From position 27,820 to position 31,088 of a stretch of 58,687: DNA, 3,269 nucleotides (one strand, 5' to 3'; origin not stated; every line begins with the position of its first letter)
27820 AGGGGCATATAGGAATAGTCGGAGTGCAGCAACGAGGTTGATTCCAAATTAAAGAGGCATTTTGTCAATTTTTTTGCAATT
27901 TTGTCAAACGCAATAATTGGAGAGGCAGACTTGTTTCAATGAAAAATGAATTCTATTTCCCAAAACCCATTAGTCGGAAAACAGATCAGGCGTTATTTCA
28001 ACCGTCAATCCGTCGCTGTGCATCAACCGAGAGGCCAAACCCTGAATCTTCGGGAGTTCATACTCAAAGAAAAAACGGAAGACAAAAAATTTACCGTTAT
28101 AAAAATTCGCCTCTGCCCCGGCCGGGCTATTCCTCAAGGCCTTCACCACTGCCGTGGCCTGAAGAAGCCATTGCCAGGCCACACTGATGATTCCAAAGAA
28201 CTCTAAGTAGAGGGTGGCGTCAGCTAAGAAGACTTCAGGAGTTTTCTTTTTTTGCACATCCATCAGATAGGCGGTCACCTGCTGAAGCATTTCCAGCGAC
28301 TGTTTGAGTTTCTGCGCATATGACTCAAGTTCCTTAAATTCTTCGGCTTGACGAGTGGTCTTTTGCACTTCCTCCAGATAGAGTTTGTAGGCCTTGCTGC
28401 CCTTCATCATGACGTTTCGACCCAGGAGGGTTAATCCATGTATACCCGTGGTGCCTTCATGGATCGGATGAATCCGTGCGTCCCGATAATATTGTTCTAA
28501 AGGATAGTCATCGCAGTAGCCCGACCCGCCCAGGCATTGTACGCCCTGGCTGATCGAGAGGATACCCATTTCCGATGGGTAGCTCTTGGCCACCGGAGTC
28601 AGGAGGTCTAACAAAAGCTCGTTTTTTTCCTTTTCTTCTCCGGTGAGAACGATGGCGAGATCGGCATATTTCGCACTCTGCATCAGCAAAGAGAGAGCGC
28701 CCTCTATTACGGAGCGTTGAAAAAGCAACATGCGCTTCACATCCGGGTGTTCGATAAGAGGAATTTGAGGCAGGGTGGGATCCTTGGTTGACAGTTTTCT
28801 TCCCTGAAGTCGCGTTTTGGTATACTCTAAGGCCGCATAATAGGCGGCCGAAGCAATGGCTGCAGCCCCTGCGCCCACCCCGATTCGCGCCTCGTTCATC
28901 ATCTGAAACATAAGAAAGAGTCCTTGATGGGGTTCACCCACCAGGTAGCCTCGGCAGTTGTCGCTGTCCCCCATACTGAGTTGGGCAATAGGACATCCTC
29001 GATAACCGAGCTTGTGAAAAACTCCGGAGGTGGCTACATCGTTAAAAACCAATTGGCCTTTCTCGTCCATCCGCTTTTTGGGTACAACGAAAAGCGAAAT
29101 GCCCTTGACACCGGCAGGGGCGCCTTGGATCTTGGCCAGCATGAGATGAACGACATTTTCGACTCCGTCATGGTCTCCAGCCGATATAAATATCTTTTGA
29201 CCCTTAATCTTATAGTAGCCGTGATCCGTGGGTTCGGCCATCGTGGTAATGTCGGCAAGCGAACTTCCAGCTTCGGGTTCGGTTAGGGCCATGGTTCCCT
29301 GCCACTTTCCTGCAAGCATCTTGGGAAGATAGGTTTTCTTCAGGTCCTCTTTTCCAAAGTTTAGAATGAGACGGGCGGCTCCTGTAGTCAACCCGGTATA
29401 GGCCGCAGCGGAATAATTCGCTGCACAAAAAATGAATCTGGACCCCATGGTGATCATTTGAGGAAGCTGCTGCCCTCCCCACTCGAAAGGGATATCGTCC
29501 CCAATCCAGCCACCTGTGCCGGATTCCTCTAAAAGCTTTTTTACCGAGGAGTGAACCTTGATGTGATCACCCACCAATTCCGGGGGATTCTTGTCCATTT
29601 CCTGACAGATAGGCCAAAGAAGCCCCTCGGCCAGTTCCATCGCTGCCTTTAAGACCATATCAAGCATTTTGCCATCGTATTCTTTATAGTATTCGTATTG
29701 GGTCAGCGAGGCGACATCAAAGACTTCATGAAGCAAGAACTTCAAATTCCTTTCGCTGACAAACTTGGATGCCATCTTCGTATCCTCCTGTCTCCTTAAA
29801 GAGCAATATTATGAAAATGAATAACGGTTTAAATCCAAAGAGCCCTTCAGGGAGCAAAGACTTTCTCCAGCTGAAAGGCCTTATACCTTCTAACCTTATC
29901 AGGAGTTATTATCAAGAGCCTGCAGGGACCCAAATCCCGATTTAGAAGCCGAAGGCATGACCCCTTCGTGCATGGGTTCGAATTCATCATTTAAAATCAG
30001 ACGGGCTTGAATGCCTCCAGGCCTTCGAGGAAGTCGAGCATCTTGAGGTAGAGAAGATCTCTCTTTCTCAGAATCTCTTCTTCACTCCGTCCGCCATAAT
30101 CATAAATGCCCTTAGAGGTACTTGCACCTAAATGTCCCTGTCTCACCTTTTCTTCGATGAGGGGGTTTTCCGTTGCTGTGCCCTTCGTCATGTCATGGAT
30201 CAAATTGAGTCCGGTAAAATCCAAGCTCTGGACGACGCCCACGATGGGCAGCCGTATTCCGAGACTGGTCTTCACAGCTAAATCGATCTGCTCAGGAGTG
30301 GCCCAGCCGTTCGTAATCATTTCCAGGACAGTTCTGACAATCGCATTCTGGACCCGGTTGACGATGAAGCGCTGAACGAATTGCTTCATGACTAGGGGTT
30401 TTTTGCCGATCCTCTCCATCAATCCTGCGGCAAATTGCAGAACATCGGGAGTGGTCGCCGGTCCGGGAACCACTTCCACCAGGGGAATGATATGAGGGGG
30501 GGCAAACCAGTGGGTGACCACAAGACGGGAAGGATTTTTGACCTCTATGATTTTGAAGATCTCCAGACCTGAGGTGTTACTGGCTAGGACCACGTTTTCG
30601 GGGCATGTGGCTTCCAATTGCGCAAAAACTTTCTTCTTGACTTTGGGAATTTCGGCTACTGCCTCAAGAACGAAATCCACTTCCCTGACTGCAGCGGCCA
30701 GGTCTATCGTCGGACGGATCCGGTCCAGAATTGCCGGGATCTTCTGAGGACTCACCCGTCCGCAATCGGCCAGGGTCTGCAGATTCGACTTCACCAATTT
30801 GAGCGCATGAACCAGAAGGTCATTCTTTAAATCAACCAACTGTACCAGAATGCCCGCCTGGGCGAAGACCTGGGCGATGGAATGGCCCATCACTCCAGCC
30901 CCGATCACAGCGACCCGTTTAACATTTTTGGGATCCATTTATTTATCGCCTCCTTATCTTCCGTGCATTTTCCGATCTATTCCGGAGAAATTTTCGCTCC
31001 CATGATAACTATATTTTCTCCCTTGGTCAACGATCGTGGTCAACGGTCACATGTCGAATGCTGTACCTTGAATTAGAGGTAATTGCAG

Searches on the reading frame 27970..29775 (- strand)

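Call 15: search_protein_families(library=pfam, proteins=[window:27970-29775:-], max_evalue=0.00001)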
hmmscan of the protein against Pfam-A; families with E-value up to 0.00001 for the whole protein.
window:27970-29775:- (601 aa): 4 families
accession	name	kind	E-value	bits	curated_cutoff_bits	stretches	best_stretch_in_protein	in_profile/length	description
PF12806.12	Acyl-CoA_dh_C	-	9.2e-29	100.5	30.3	1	467-593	2-122/124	Acetyl-CoA dehydrogenase C-terminal like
PF00441.29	Acyl-CoA_dh_1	-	1.4e-17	64.7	22.4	1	284-449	2-144/150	Acyl-CoA dehydrogenase, C-terminal domain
PF02770.24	Acyl-CoA_dh_M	-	2.4e-12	47.3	33.3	1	162-268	2-94/97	Acyl-CoA dehydrogenase, middle domain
PF02771.21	Acyl-CoA_dh_N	-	6.2e-08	33.4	22.9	1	79-157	34-113/113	Acyl-CoA dehydrogenase, N-terminal domain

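Call 74: search_protein_families(library=ncbifam, proteins=[window:27970-29775:-], max_evalue=0.00001)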
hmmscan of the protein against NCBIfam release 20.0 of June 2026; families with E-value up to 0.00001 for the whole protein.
window:27970-29775:- (601 aa): 17 families
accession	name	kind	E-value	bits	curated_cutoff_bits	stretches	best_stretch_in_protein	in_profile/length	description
NF042972.1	AcrlCoAredClosAcrC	equivalog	9.5e-39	133.1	640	2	86-325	46-270/378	acryloyl-CoA reductase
NF058590.1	AcCoDHFadEBacil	equivalog_domain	3.5e-35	121.6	600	1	76-500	53-456/586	acyl-CoA dehydrogenase FadE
NF045552.1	GlutCoADH_Des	equivalog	4.8e-32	111.6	470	1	38-445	9-370/387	glutaryl-CoA dehydrogenase Acd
NF042439.1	SulpropCoADesulf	equivalog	1.1e-29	103.3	600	1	88-447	36-363/379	3-sulfinopropanoyl-CoA desulfinase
NF043006.1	CyhCrbnylCoADH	equivalog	6.7e-25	87.9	650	1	122-458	83-378/380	cyclohexane-1-carbonyl-CoA dehydrogenase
NF008594.0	PRK11561.1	equivalog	9.6e-24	83.6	545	1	161-502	181-487/540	isovaleryl-CoA dehydrogenase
NF008997.0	PRK12341.1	equivalog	1.7e-18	66.8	537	1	123-326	82-271/382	acyl-CoA dehydrogenase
NF045652.1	ProlPCPDhRedW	equivalog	1.9e-13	50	650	1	80-300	35-243/376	L-prolyl-[peptidyl-carrier protein] dehydrogenase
NF053553.1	prodigi_MBC_PigA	equivalog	4.4e-13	49.1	500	1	136-324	99-272/381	prodigiosin MBC biosynthesis dehydrogenase PigA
TIGR03207.1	cyc_hxne_CoA_dh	equivalog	5.2e-13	48.5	575.35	1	79-329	35-271/372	cyclohexanecarboxyl-CoA dehydrogenase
NF052270.1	Staph_DH_FadE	equivalog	1.3e-09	37.2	600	0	120-200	99-180/400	acyl-CoA dehydrogenase FadE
NF002885.1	PRK03354.1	equivalog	1.6e-08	34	540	0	135-326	94-268/378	crotonobetainyl-CoA dehydrogenase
NF049984.1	Rv1679_FadE16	equivalog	2.3e-07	30.4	600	1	142-436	89-347/371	Rv1679 family acyl-CoA dehydrogenase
NF007000.1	PRK09463.1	subfamily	9.2e-07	27.6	600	1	130-178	129-177/726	acyl-CoA dehydrogenase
TIGR03204.1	pimC_large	equivalog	1.5e-06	27.4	623.85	1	89-234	53-192/395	pimeloyl-CoA dehydrogenase large subunit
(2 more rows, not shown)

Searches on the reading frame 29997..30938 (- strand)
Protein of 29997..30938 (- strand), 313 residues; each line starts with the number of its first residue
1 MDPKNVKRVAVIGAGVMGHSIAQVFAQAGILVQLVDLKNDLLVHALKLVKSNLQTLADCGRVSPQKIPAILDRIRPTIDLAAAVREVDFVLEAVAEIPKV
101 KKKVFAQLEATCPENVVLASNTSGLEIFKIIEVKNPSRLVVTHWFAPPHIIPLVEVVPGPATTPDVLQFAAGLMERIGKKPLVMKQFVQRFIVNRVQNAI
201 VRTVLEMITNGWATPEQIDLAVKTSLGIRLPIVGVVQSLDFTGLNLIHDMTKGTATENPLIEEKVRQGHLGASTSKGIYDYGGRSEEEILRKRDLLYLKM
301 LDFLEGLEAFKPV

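Call 15: search_protein_families(library=pfam, proteins=[window:29997-30938:-], max_evalue=0.00001)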
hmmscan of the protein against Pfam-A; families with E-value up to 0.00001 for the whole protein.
window:29997-30938:- (313 aa): 3 families
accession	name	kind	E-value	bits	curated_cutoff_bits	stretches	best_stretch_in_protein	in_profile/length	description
PF02737.24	3HCDH_N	-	5.6e-56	189.7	22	1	9-186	2-179/180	3-hydroxyacyl-CoA dehydrogenase, NAD binding domain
PF00725.27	3HCDH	-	1e-13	52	22.1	1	191-281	2-97/97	3-hydroxyacyl-CoA dehydrogenase, C-terminal domain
PF01210.29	NAD_Gly3P_dh_N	-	1.8e-07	31.7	23.1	1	9-126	2-107/158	NAD-dependent glycerol-3-phosphate dehydrogenase N-terminus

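Call 74: search_protein_families(library=ncbifam, proteins=[window:29997-30938:-], max_evalue=0.00001)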
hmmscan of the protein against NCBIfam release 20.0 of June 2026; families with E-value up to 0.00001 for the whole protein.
window:29997-30938:- (313 aa): 21 families
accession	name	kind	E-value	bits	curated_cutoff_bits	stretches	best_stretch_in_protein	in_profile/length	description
NF004783.0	PRK06129.1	equivalog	2e-56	191.7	347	1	7-242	3-239/315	3-hydroxyacyl-CoA dehydrogenase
NF006125.0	PRK08269.1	equivalog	1.1e-54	185.7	427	1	5-308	4-323/334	3-hydroxybutyryl-CoA dehydrogenase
NF006124.0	PRK08268.1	subfamily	2.7e-54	185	508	1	4-286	5-292/507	3-hydroxyacyl-CoA dehydrogenase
NF042925.1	FHMPC_DH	equivalog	4.9e-53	180.4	500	1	7-292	1-291/304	5-formyl-3-hydroxy-2-methylpyridine 4-carboxylate 5-dehydrogenase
NF004474.0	PRK05808.1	subfamily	8.3e-52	176.2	408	1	5-281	2-282/283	3-hydroxybutyryl-CoA dehydrogenase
NF006722.0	PRK09260.1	equivalog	8.5e-50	169.6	429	1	6-285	2-285/289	3-hydroxyacyl-CoA dehydrogenase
TIGR02279.1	PaaC-3OHAcCoADH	equivalog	2.5e-45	155.3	669.4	1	5-287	4-291/503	3-hydroxyacyl-CoA dehydrogenase PaaH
NF004699.0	PRK06035.1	equivalog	1.9e-44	152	500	1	5-249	2-245/294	3-hydroxyacyl-CoA dehydrogenase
NF008727.0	PRK11730.1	equivalog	7.9e-42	143.5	870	1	4-228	311-533/717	fatty acid oxidation complex subunit alpha FadB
NF005715.0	PRK07530.1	equivalog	7.2e-41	140.5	420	1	5-284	3-286/292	3-hydroxybutyryl-CoA dehydrogenase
NF006143.0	PRK08293.1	equivalog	9.1e-40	136.8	312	1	5-282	3-288/291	3-hydroxyacyl-CoA dehydrogenase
NF005875.0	PRK07819.1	subfamily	2e-39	135.7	319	1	4-281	3-286/287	3-hydroxybutyryl-CoA dehydrogenase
NF005716.0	PRK07531.1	equivalog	2.4e-36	125.5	592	1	6-239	4-234/495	carnitine 3-dehydrogenase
TIGR02437.1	FadB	equivalog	6.6e-36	123.9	933.55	1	4-250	311-552/714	fatty acid oxidation complex subunit alpha FadB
NF008363.0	PRK11154.1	equivalog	8.3e-36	123.3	869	1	2-287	305-592/708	fatty acid oxidation complex subunit alpha FadJ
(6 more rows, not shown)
